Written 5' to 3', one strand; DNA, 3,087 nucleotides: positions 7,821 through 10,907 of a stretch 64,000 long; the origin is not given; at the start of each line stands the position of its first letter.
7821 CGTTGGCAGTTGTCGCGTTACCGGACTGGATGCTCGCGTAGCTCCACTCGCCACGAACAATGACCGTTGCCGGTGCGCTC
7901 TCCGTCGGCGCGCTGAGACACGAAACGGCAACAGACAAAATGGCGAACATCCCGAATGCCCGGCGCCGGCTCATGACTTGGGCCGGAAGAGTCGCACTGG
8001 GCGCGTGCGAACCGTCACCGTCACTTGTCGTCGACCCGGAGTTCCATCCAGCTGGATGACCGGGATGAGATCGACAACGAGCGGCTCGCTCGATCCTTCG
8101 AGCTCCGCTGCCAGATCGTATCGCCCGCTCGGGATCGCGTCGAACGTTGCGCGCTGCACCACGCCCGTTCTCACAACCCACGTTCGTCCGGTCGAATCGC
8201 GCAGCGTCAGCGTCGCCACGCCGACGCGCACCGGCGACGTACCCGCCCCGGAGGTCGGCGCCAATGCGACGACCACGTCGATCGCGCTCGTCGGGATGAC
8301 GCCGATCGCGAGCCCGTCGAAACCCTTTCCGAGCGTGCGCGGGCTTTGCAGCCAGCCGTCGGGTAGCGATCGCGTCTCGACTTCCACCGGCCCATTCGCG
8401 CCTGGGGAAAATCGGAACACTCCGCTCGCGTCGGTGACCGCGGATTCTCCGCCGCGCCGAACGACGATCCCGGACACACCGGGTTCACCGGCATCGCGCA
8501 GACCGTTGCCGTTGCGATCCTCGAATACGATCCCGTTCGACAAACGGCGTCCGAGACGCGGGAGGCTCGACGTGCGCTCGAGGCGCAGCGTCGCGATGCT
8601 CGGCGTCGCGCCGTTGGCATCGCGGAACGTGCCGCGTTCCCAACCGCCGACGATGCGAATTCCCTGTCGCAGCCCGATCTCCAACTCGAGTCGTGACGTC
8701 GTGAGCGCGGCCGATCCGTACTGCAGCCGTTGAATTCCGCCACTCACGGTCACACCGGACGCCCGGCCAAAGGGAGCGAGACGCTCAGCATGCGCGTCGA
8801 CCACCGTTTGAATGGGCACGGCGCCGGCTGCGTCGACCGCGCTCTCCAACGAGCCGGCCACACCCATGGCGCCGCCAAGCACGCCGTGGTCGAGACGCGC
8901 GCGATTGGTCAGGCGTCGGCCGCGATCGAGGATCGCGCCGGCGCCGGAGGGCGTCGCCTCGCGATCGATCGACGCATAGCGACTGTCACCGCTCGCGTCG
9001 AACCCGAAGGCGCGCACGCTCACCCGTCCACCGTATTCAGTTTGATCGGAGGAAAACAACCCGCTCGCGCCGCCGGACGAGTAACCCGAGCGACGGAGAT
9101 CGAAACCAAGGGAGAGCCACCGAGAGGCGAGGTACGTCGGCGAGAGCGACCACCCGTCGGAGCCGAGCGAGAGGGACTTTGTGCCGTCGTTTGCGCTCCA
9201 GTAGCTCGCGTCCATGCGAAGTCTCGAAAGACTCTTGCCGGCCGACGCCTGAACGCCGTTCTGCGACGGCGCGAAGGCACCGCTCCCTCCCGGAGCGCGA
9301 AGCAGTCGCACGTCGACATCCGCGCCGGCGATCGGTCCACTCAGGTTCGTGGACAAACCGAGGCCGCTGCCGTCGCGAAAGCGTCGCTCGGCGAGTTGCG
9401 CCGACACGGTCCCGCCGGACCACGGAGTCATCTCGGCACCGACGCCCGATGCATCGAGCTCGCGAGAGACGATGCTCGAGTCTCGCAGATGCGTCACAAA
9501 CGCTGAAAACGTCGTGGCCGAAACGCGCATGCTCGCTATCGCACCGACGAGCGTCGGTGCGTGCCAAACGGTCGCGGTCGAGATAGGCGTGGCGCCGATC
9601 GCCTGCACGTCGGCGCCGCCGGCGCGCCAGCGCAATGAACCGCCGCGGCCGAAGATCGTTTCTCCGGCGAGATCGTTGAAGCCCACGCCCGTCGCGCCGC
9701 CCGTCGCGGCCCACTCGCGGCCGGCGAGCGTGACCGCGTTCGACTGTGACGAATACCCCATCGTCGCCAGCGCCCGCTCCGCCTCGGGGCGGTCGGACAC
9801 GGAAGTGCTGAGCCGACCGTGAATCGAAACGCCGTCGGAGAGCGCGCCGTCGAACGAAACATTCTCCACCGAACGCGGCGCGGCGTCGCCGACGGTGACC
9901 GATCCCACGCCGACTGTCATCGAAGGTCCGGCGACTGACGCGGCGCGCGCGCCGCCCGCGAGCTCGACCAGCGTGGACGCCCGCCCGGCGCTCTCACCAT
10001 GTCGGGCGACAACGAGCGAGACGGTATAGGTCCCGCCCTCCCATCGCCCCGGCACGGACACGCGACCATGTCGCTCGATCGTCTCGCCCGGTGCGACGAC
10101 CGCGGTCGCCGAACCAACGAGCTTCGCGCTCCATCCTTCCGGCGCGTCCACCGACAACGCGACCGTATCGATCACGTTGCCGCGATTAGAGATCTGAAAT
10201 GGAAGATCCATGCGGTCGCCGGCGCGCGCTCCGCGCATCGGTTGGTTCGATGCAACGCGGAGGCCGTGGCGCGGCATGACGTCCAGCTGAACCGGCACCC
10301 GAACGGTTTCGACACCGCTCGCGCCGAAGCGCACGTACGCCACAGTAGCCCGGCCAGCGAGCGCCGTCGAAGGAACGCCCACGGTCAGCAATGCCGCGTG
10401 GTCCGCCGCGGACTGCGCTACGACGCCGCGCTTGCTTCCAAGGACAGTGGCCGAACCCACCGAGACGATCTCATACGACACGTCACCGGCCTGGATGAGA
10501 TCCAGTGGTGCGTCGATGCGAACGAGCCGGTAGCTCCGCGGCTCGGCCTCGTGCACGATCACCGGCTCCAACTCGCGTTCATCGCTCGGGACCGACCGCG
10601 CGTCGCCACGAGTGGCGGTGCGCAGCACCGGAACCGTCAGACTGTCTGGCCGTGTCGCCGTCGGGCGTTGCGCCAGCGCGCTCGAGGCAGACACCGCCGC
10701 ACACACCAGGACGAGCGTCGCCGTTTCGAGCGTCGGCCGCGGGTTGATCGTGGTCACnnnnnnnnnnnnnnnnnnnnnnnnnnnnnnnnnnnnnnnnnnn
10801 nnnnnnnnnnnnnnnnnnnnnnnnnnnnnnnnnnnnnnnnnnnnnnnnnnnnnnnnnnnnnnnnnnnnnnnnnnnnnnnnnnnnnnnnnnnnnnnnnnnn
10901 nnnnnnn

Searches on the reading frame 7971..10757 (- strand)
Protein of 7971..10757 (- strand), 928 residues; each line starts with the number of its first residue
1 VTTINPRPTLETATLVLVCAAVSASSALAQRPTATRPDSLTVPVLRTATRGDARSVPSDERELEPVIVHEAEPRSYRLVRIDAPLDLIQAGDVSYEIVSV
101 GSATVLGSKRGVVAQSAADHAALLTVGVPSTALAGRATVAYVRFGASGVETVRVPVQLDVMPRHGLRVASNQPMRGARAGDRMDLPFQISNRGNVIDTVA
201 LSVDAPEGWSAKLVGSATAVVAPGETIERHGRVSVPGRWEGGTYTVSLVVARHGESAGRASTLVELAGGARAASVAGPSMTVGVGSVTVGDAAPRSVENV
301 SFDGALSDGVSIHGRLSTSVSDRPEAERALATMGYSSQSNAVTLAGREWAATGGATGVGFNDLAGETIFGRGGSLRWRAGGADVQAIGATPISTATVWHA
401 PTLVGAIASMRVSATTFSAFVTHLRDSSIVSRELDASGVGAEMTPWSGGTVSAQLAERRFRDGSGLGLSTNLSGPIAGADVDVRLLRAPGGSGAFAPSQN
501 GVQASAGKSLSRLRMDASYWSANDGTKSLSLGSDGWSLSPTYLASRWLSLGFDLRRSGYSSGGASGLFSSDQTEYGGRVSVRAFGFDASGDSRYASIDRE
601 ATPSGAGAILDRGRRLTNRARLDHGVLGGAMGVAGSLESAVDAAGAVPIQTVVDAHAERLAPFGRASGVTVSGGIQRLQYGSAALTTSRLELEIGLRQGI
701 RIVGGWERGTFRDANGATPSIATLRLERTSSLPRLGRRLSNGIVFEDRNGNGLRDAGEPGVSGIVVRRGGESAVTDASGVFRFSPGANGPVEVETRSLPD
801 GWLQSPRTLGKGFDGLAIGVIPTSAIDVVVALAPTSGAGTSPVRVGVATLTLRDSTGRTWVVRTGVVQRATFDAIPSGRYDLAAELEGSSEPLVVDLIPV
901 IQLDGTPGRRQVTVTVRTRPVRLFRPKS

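Call 16: search_protein_families(library=pfam, proteins=[window:7971-10757:-], max_evalue=0.0001)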
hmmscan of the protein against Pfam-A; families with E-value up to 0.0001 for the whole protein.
window:7971-10757:- (928 aa): 2 families
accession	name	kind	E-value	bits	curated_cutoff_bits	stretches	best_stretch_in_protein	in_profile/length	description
PF17210.9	SdrD_B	-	3.5e-08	34.1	29.7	1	743-811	6-79/112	SdrD B-like domain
PF10633.15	NPCBM_assoc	-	1.9e-07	31.6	24.4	1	179-250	3-75/78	NPCBM-associated, NEW3 domain of alpha-galactosidase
